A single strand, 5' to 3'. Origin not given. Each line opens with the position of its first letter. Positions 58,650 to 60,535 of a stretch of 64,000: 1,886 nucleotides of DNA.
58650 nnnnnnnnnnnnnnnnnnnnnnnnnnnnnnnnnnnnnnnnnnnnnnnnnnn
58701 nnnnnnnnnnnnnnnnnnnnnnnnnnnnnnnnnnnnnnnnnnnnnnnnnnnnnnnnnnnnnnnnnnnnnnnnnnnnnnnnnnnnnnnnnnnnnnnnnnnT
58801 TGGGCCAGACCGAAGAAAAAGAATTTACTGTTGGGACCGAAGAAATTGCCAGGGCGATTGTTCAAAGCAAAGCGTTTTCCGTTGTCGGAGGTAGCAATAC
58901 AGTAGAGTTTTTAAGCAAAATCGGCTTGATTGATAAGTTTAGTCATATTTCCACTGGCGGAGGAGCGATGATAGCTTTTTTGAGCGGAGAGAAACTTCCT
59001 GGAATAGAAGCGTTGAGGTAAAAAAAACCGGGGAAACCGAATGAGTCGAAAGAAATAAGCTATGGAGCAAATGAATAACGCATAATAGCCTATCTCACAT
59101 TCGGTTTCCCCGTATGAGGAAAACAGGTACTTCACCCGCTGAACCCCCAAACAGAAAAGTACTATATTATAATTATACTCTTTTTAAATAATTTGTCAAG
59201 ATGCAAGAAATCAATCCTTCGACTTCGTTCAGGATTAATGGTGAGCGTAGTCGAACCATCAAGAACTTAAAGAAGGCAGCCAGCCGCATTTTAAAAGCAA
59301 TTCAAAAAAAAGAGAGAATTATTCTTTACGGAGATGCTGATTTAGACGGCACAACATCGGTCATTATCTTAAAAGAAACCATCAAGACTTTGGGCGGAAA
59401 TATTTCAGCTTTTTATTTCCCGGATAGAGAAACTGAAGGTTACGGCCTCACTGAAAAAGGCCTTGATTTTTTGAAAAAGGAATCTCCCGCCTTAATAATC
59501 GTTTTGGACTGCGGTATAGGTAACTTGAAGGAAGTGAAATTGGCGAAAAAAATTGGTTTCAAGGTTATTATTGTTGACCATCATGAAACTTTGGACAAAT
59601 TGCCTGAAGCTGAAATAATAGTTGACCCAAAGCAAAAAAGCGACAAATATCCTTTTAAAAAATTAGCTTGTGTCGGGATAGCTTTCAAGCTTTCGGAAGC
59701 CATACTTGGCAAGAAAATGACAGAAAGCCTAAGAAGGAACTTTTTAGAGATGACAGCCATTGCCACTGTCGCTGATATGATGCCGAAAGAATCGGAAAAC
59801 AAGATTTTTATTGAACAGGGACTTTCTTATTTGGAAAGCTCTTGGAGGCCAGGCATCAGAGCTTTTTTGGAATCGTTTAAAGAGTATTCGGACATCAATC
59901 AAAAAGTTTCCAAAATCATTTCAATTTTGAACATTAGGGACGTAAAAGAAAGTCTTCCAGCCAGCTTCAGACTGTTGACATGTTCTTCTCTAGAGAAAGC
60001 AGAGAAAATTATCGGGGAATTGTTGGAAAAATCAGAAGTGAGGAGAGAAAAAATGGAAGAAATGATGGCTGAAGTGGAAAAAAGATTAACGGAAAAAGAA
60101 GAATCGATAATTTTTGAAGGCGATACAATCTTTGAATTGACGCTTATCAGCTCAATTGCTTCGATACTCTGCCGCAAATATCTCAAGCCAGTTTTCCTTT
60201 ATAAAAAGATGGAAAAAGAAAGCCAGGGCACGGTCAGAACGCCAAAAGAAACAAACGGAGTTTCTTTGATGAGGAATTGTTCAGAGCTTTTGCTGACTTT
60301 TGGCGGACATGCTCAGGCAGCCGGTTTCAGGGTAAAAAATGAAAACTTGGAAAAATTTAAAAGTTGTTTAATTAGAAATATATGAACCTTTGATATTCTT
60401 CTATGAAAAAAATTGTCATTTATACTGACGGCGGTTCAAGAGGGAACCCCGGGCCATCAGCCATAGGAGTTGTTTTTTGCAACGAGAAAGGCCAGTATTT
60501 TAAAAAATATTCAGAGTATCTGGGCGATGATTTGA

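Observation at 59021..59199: Orphan ~145-nt minus-strand sRNA candidate with consensus promoter and intrinsic terminator between pgk and the recJ-like gene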

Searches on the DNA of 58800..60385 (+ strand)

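Call 5: search_rna_families(source=window, start=58800, end=59400, threshold=evalue, max_evalue=10, show_alignments=3)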
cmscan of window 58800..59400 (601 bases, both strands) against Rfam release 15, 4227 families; matches with E-value up to 10: 4.
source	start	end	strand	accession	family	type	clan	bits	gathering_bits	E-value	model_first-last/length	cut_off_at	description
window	59031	59069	+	RF01097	RF_site8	Cis-reg; frameshift_element;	-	22.6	43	0.12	1-52/52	no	Gag/pro ribosomal frameshift site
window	59146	59268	-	RF02065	STnc340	Gene; sRNA;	-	17.6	80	7.6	1-130/130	no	Enterobacterial sRNA STnc340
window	59031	59108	+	RF04357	Plastid-ndhA-ndhB-2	Intron;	CL00155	15.4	53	1.7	1-41/41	no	Plastid-ndhA-ndhB-2 group II-D5 intron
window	59028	59113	+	RF04156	MIR2670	Gene; miRNA;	-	14.4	117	1.9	1-200/200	no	MIR2670 microRNA precursor family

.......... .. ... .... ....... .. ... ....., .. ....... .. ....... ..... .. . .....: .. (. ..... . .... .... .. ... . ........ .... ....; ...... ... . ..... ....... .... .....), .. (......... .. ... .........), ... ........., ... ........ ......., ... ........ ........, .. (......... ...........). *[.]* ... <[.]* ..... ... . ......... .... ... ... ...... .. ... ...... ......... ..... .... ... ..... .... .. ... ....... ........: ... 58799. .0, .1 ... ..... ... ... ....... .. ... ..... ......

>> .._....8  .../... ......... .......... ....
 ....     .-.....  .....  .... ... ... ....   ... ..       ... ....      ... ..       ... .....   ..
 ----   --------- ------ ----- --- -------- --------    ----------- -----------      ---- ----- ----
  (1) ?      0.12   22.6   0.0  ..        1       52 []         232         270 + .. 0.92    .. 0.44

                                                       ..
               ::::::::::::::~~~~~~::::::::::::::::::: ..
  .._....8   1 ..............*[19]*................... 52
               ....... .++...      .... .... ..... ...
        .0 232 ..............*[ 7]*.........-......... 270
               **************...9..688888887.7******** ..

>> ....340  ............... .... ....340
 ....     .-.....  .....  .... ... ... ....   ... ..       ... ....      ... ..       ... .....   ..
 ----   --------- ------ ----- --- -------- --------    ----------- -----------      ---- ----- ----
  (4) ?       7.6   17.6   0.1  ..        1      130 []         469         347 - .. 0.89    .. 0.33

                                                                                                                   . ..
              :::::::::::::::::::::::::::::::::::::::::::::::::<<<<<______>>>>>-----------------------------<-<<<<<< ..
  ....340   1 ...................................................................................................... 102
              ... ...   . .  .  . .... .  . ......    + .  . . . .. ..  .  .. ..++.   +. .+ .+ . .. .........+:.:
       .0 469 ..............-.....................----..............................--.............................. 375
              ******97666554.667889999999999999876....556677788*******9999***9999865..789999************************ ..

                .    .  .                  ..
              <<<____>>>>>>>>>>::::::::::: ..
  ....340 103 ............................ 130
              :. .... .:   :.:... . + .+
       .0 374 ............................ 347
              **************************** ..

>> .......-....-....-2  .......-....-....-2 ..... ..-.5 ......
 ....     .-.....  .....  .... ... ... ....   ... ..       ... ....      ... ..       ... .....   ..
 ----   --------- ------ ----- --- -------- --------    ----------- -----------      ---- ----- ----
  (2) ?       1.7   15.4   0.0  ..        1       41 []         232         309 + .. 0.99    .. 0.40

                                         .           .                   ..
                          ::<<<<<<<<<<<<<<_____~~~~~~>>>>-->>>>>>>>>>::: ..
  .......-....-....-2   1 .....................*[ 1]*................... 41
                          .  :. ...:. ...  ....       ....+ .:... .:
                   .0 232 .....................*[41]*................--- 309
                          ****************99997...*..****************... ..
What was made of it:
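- On Any Rfam 15 family (4227 models): A lax scan of 58800..59400 gives only chance-level hits: best 22.6 bits against a threshold of 43, on the plus strand (call 5).
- There is no Rfam hit even at E <= 10 with lax filters (call 5).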

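Call 24: search_rna_families(sources=[L001, L003, L006, L010, L018, L019, L021, L023], threshold=evalue, max_evalue=0.1, show_alignments=4)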
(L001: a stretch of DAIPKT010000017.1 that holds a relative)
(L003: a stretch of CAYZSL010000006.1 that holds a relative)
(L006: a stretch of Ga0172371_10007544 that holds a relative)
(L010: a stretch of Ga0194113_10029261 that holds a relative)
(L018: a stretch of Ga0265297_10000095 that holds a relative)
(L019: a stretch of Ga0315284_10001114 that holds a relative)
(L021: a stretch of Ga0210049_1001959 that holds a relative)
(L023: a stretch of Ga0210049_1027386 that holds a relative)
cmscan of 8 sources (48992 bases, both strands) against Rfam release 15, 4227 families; matches with E-value up to 0.1: 8.
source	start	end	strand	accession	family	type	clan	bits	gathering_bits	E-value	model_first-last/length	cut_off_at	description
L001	4732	5158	+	RF00010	RNaseP_bact_a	Gene; ribozyme;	CL00002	145.5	100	6.3e-45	1-367/367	no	Bacterial RNase P class A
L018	4978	5323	+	RF00010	RNaseP_bact_a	Gene; ribozyme;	CL00002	139.3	100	8.3e-43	1-367/367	no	Bacterial RNase P class A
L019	4754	5115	-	RF00010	RNaseP_bact_a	Gene; ribozyme;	CL00002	124.5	100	8.5e-38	1-367/367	no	Bacterial RNase P class A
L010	3527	3886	-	RF00010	RNaseP_bact_a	Gene; ribozyme;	CL00002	115.2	100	1.2e-34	1-367/367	no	Bacterial RNase P class A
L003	5114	5471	-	RF00010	RNaseP_bact_a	Gene; ribozyme;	CL00002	115.1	100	1.3e-34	1-367/367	no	Bacterial RNase P class A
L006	4581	4940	-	RF00010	RNaseP_bact_a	Gene; ribozyme;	CL00002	113.6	100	4.3e-34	1-367/367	no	Bacterial RNase P class A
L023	3632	3770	-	RF00010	RNaseP_bact_a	Gene; ribozyme;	CL00002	61.5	100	1.9e-16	218-367/367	5'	Bacterial RNase P class A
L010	1910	2012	+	RF02840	Ref68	Gene; sRNA;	-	28.4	44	0.024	1-124/124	no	Enterococcus sRNA 68 (Lacto-3 RNA)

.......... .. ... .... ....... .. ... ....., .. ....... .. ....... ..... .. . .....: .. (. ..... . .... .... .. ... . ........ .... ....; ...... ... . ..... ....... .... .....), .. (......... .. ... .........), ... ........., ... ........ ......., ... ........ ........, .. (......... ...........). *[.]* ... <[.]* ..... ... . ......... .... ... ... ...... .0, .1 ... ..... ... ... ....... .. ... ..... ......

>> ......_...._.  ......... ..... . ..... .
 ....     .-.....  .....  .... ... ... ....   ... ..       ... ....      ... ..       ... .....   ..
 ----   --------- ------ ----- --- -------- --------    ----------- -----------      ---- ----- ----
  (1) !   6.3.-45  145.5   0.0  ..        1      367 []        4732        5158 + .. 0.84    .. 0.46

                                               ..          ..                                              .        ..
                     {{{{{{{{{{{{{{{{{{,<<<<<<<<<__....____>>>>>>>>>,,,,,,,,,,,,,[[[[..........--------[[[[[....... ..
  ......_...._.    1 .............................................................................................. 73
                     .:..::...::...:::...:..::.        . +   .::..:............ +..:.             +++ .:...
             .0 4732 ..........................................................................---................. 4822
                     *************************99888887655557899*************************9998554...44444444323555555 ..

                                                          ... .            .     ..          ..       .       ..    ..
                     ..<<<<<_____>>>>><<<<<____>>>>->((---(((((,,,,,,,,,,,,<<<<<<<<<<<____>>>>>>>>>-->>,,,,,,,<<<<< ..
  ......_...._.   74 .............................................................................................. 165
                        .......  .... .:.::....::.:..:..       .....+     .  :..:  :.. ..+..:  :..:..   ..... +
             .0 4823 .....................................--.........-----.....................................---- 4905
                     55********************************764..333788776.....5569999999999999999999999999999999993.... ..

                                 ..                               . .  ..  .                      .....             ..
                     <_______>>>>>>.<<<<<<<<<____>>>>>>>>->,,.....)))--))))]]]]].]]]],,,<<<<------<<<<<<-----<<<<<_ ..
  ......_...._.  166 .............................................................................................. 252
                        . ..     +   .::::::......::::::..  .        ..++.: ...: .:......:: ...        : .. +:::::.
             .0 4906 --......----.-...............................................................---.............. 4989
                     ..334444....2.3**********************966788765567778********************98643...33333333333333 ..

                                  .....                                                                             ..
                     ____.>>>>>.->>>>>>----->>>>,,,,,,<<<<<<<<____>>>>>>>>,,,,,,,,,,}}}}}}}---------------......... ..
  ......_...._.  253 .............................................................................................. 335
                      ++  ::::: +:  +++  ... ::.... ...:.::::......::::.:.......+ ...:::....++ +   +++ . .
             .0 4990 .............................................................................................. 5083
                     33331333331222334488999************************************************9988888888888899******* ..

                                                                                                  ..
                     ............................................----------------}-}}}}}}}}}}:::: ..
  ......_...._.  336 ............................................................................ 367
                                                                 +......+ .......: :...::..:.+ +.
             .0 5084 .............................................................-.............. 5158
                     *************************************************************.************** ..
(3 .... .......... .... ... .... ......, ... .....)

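Call 51: search_rna_families(source=L006, start=2720, end=3000, threshold=evalue, max_evalue=10, show_alignments=2)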
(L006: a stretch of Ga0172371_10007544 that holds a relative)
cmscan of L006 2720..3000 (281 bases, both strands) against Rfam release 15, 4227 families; matches with E-value up to 10: 3.
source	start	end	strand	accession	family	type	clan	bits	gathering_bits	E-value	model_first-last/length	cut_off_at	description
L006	2753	2785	-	RF01379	CRISPR-DR66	Gene; CRISPR;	CL00014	15.7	45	4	1-37/37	no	CRISPR RNA direct repeat element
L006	2939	2981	+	RF01165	sn2317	Gene; snRNA; snoRNA; CD-box;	-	13.8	50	9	1-70/70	no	Small nucleolar RNA sn2317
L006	2730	2800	-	RF02538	TarB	Gene; sRNA;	-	13.2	80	5.2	1-79/79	no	Vibrio ToxT activated RNA TarB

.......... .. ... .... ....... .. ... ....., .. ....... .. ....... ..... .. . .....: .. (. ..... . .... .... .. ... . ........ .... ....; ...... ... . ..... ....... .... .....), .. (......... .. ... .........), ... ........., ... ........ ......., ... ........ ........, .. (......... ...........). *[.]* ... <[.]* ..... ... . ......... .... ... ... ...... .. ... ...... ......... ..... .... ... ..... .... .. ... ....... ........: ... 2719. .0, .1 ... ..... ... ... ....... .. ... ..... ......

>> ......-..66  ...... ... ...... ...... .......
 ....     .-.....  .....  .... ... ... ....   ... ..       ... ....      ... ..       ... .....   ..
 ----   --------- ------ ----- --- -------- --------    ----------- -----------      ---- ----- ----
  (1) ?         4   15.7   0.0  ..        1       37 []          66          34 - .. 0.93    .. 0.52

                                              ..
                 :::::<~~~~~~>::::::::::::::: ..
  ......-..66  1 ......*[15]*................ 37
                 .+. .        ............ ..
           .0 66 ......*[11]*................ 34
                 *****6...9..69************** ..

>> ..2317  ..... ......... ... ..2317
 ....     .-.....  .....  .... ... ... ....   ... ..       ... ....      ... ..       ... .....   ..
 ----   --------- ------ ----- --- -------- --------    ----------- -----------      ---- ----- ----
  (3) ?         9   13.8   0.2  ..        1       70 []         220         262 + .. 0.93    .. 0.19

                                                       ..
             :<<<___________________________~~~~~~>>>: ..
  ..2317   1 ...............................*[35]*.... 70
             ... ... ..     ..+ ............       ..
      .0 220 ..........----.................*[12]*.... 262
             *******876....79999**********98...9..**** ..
